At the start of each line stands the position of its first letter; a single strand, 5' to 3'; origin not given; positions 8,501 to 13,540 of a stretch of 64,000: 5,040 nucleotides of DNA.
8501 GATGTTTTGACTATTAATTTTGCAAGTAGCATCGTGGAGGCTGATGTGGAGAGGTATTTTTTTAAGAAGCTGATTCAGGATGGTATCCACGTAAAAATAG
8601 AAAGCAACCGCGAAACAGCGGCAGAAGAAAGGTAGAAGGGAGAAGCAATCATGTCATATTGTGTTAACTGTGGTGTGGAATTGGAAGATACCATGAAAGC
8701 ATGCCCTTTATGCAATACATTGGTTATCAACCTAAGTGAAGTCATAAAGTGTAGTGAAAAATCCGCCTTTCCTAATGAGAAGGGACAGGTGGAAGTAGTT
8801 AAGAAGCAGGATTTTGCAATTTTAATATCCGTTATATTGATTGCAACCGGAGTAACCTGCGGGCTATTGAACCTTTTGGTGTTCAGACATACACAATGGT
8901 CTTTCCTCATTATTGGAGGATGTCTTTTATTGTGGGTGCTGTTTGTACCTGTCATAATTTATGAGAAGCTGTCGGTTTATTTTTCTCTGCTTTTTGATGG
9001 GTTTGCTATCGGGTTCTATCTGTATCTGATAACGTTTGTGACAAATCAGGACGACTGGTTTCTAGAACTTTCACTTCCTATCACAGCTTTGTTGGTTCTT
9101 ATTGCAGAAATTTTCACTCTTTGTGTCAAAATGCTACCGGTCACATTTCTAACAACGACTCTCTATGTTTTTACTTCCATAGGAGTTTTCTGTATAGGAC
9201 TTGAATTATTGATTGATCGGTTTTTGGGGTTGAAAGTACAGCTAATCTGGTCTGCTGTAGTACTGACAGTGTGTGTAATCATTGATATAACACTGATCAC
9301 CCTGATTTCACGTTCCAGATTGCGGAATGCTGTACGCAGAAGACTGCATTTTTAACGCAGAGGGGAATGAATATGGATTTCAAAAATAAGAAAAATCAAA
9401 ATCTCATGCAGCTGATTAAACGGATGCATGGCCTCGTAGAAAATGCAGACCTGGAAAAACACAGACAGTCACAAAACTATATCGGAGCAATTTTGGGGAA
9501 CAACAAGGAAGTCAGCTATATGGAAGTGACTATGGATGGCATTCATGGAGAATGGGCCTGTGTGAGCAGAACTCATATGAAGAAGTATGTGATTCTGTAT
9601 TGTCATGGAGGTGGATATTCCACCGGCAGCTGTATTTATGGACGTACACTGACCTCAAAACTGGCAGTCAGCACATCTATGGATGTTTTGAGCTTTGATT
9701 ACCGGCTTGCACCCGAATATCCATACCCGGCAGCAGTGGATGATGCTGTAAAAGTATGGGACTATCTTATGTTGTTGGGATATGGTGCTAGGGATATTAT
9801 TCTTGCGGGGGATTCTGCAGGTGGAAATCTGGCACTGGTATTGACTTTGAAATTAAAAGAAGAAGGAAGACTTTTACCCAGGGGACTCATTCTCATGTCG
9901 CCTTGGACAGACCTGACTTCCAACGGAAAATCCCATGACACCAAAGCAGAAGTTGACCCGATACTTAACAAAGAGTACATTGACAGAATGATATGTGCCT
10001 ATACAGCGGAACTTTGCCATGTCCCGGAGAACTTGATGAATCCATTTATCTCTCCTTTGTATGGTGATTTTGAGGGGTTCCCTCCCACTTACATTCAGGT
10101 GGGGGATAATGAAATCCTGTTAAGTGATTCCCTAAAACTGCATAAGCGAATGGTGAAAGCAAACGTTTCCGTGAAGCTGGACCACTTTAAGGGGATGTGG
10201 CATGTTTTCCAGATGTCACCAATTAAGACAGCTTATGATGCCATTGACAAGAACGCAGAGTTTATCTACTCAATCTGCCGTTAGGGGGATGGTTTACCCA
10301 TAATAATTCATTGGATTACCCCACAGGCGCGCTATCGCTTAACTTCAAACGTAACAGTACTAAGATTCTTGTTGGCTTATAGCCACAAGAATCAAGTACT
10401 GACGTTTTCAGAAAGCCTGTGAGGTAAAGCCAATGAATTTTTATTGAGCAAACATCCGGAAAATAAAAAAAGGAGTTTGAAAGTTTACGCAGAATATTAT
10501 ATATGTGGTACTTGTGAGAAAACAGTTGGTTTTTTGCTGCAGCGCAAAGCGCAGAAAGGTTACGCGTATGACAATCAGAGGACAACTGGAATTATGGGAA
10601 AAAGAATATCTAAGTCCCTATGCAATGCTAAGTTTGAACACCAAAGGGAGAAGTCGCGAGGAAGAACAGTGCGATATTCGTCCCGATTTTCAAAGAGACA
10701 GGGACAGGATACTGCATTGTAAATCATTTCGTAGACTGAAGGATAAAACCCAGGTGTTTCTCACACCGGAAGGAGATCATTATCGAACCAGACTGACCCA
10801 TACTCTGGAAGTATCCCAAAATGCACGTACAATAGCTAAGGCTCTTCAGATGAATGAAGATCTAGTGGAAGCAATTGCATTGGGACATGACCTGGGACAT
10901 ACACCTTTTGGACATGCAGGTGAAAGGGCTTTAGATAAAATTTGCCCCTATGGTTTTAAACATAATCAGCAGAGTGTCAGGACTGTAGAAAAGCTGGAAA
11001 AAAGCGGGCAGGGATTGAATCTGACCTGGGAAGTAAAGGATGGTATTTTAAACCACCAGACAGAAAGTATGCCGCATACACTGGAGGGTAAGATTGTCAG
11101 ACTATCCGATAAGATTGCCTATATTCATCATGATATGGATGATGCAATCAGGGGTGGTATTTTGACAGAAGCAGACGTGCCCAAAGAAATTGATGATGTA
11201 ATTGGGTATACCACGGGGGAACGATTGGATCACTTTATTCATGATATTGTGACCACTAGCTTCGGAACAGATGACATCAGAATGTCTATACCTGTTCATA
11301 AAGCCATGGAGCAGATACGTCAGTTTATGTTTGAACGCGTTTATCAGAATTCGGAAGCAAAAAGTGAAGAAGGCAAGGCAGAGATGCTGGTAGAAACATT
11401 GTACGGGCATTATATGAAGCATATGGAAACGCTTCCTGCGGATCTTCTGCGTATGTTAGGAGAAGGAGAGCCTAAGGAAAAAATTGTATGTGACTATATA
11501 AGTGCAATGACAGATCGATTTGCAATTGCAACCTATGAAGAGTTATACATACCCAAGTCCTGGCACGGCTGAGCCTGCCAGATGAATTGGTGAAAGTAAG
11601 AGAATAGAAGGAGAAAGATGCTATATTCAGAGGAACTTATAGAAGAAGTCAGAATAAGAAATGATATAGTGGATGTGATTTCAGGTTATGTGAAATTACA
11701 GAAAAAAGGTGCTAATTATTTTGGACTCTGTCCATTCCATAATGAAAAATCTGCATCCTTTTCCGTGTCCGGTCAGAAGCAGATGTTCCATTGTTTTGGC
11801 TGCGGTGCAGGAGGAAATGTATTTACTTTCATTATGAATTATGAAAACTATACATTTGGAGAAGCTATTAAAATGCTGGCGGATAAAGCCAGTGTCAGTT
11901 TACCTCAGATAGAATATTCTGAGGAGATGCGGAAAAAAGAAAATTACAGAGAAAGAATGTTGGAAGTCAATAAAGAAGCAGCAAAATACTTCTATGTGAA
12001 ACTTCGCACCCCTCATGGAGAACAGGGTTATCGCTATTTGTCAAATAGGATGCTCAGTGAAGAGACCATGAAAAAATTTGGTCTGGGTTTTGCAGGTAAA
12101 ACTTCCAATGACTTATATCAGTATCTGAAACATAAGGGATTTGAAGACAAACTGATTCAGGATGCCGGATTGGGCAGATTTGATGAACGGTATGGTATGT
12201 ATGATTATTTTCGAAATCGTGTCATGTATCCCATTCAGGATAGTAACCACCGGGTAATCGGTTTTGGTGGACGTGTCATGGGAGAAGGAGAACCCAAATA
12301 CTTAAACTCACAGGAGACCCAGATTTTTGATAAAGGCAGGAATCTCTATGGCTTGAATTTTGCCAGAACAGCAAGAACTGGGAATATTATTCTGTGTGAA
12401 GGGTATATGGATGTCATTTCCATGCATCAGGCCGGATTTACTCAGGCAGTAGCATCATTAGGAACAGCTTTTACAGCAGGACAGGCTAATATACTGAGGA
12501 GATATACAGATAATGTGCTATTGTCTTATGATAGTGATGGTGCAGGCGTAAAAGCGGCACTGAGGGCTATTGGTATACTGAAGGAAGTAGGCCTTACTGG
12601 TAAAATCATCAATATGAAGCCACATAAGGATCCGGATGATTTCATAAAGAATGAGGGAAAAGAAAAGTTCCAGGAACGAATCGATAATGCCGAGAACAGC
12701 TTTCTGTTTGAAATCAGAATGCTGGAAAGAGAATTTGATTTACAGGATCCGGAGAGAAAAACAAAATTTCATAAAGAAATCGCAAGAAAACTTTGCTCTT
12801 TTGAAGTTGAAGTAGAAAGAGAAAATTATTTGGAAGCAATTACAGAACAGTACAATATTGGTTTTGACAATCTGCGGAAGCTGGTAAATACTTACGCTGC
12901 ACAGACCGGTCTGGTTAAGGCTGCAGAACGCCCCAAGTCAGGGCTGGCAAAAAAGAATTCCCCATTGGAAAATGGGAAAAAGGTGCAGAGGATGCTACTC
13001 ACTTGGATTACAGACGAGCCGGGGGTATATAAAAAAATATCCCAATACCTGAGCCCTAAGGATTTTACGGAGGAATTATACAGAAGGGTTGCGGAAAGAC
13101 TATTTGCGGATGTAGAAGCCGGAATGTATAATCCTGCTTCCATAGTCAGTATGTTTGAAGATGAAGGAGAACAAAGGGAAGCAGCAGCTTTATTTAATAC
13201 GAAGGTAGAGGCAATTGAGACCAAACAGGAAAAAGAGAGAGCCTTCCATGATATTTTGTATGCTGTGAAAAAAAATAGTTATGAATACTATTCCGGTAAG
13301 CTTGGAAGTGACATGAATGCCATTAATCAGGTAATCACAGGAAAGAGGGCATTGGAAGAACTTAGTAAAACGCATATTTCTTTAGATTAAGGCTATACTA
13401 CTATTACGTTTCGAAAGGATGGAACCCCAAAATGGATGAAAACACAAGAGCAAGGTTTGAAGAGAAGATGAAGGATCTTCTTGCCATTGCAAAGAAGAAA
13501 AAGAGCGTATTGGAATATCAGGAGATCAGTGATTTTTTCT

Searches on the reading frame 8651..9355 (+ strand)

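Call 75: search_protein_families(library=pfam, proteins=[window:8651-9355:+], max_evalue=0.0001)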
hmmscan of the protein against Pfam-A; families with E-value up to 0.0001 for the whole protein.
window:8651-9355:+ (234 aa): 2 families
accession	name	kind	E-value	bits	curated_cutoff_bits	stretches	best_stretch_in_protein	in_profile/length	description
PF19845.4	DUF6320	-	3.4e-12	47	29.9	1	51-234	10-186/186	Family of unknown function (DUF6320)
PF13240.11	Zn_Ribbon_1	-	8.6e-05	22.6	25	0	3-23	1-21/23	zinc-ribbon domain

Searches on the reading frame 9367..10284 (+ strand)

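Call 75: search_protein_families(library=pfam, proteins=[window:9367-10284:+], max_evalue=0.0001)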
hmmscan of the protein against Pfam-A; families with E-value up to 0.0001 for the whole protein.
window:9367-10284:+ (305 aa): 3 families
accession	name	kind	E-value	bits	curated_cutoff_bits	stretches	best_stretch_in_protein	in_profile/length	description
PF07859.19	Abhydrolase_3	-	9.4e-54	182.8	25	1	76-282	1-209/210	alpha/beta hydrolase fold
PF10340.15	Say1_Mug180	-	4.2e-20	72.4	21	1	74-192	123-246/374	Steryl acetyl hydrolase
PF20434.5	BD-FAE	-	5.7e-10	39.5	26.8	1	72-165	12-112/215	BD-FAE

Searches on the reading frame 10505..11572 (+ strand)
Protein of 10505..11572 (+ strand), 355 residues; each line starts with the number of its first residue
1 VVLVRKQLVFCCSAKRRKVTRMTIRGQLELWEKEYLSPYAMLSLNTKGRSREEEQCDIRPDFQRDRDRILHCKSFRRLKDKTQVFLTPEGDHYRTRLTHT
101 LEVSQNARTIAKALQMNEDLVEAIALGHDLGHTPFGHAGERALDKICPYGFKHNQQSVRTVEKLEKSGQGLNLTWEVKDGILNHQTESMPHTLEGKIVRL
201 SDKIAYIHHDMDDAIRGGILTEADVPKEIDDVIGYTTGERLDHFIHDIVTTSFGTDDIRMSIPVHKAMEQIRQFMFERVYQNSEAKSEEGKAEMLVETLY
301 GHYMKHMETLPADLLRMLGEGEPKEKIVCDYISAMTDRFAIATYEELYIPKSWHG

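Call 75: search_protein_families(library=pfam, proteins=[window:10505-11572:+], max_evalue=0.0001)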
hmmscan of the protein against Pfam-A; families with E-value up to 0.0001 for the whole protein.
window:10505-11572:+ (355 aa): 2 families
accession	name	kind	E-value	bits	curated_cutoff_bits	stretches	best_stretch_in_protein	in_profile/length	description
PF13286.11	HD_assoc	-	5.3e-23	81.8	22.2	1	258-345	1-90/91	Phosphohydrolase-associated domain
PF01966.28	HD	-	3.6e-18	66.4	22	1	96-205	1-114/116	HD domain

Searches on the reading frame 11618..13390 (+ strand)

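Call 75: search_protein_families(library=pfam, proteins=[window:11618-13390:+], max_evalue=0.0001)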
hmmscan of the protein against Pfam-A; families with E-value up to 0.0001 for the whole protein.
window:11618-13390:+ (590 aa): 7 families
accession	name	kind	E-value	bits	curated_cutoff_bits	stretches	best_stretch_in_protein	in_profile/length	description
PF08275.17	DNAG_N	-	1.3e-39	135.7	26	1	124-249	1-127/128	DNA primase catalytic core, N-terminal domain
PF01807.25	Zn_ribbon_DnaG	-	7.3e-38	128.8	24.9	1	4-96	2-94/98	CHC2 zinc finger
PF13155.12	Toprim_2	-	3.9e-25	88.5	22.1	1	258-343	1-88/88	Toprim-like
PF13662.12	Toprim_4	-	5.8e-18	65.3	25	1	256-326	2-79/85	Toprim domain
PF01751.28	Toprim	-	3.8e-11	43.4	23.1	1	257-323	2-86/96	Toprim domain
PF10410.14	DnaB_bind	-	3.5e-09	37.2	20.6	1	364-416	3-55/56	DnaB-helicase binding domain of primase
PF13362.12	Toprim_3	-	1.4e-07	32.3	27.2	1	257-349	2-95/95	Toprim domain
